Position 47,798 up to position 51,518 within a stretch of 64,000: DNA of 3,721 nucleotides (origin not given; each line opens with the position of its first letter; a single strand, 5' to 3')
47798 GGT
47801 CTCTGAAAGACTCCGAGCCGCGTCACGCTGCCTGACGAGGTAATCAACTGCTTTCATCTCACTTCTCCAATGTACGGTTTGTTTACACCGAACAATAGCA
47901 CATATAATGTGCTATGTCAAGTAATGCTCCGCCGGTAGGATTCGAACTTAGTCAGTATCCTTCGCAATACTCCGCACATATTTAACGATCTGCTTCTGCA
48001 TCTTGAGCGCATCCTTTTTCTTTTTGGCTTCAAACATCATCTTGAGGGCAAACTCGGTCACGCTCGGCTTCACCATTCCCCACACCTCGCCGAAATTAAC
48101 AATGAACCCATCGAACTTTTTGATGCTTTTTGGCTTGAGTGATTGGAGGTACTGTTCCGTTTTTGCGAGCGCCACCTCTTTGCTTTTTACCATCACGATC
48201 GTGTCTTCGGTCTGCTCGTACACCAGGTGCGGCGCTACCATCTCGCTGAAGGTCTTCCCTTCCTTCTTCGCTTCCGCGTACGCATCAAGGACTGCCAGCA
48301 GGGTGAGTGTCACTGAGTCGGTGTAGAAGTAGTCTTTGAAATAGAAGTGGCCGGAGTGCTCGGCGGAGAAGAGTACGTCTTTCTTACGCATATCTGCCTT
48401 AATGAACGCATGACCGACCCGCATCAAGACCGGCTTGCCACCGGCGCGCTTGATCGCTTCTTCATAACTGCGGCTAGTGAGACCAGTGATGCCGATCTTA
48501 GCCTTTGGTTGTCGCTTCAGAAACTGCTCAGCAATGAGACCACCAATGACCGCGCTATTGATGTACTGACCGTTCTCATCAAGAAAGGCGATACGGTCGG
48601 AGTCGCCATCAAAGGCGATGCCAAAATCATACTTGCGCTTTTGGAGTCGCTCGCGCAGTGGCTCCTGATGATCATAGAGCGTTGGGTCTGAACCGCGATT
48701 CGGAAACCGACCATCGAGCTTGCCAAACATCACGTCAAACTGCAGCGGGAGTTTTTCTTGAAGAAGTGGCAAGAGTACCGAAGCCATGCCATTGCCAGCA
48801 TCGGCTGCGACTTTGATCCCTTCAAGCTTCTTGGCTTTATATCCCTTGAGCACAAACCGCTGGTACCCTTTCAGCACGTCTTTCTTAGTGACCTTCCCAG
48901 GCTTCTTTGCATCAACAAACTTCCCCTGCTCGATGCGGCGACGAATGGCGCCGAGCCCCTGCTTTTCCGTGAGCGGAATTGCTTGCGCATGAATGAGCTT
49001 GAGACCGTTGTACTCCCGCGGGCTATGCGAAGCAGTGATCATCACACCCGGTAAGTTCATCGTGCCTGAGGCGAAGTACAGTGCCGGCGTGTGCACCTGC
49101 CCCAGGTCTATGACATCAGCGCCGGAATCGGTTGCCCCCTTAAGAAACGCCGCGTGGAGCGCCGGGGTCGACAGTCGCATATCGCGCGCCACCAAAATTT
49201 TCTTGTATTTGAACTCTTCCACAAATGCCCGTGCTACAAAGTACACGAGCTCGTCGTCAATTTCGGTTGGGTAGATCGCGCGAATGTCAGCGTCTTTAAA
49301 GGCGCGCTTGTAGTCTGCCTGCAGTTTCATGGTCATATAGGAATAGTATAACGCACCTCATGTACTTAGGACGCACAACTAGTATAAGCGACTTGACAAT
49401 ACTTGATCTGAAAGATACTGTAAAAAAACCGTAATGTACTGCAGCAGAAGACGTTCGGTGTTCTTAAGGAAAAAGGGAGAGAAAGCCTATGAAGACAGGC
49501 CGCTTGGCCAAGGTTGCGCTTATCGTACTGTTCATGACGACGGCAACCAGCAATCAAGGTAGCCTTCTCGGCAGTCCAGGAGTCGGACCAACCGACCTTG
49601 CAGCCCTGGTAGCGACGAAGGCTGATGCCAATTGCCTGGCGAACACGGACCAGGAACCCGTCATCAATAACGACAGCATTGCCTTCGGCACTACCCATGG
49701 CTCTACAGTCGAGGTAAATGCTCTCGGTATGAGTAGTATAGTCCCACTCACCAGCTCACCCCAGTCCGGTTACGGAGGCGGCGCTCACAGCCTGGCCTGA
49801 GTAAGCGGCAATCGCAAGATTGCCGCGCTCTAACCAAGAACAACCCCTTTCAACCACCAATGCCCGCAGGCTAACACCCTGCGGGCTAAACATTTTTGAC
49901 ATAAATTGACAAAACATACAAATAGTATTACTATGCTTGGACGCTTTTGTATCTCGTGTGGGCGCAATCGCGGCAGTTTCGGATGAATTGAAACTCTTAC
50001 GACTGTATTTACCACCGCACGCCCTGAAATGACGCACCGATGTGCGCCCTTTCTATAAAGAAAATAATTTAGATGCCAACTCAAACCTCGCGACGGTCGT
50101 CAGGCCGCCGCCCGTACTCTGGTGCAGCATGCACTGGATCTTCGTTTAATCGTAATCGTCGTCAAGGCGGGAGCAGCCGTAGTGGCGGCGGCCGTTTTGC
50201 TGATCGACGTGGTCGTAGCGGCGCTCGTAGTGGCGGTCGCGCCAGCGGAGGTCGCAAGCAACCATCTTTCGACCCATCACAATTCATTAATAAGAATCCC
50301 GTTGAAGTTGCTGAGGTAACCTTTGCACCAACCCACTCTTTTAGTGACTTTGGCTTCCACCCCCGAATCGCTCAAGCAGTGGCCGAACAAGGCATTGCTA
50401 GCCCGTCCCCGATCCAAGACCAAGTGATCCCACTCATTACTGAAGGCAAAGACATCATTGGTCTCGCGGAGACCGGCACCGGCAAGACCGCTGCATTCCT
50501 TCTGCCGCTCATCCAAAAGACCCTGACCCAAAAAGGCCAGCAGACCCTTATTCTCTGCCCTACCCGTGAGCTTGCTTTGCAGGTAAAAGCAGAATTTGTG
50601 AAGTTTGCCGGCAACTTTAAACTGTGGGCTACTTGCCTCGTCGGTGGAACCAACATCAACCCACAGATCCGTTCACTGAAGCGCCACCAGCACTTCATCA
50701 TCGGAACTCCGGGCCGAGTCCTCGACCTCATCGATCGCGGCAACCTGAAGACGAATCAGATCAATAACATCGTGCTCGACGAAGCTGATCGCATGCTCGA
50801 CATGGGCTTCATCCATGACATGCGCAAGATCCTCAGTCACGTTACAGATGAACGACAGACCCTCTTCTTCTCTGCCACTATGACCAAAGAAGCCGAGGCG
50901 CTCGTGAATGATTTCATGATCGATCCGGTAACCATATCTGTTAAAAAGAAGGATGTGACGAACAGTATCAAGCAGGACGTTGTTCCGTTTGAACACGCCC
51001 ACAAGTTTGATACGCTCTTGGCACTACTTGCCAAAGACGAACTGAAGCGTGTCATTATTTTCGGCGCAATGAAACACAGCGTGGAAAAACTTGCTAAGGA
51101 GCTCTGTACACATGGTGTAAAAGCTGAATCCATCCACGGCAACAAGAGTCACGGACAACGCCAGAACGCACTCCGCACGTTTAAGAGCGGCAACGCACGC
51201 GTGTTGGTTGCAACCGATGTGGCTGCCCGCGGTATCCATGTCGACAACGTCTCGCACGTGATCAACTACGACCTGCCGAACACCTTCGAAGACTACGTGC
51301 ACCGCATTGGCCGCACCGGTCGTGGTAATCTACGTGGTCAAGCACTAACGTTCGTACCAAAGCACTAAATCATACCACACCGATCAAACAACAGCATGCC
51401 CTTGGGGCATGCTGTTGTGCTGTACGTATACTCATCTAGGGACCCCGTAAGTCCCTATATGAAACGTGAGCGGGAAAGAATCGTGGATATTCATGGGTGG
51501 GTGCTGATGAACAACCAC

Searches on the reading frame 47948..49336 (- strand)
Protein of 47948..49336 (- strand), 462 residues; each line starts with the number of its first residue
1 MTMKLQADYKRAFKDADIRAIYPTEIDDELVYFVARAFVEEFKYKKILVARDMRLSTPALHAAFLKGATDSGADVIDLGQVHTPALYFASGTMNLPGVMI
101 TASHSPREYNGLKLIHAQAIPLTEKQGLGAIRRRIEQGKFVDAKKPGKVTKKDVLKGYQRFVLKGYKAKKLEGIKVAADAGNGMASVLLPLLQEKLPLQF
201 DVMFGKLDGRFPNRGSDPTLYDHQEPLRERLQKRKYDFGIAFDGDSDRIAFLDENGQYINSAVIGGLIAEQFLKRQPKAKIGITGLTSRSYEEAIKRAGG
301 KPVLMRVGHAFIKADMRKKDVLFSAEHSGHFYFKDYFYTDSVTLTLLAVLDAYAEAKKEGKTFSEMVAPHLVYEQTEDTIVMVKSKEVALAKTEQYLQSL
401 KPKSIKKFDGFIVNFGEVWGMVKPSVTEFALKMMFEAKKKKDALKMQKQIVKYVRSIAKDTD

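Call 64: search_protein_families(library=pfam, proteins=[window:47948-49336:-], max_evalue=0.00001)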
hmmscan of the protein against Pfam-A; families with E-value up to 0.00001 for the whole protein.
window:47948-49336:- (462 aa): 3 families
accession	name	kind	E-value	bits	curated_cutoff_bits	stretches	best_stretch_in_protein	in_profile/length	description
PF02878.22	PGM_PMM_I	-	7.3e-29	100.6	22.5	1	11-140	2-136/138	Phosphoglucomutase/phosphomannomutase, alpha/beta/alpha domain I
PF02880.22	PGM_PMM_III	-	1.3e-18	67.6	20.7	1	264-367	5-108/115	Phosphoglucomutase/phosphomannomutase, alpha/beta/alpha domain III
PF02879.22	PGM_PMM_II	-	4.1e-15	56.6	29.3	1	167-256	14-103/103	Phosphoglucomutase/phosphomannomutase, alpha/beta/alpha domain II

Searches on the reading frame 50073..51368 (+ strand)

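Call 64: search_protein_families(library=pfam, proteins=[window:50073-51368:+], max_evalue=0.00001)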
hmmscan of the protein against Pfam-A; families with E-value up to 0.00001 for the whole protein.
window:50073-51368:+ (431 aa): 3 families
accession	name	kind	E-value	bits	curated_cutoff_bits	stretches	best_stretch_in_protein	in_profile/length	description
PF00270.35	DEAD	-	9.7e-49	165.7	26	1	112-276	1-166/167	DEAD/DEAH box helicase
PF00271.37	Helicase_C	-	8.9e-33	113.3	23.5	1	311-418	2-109/110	Helicase conserved C-terminal domain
PF04851.21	ResIII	-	2.4e-10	41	22.5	1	132-271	30-163/164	Type III restriction enzyme, res subunit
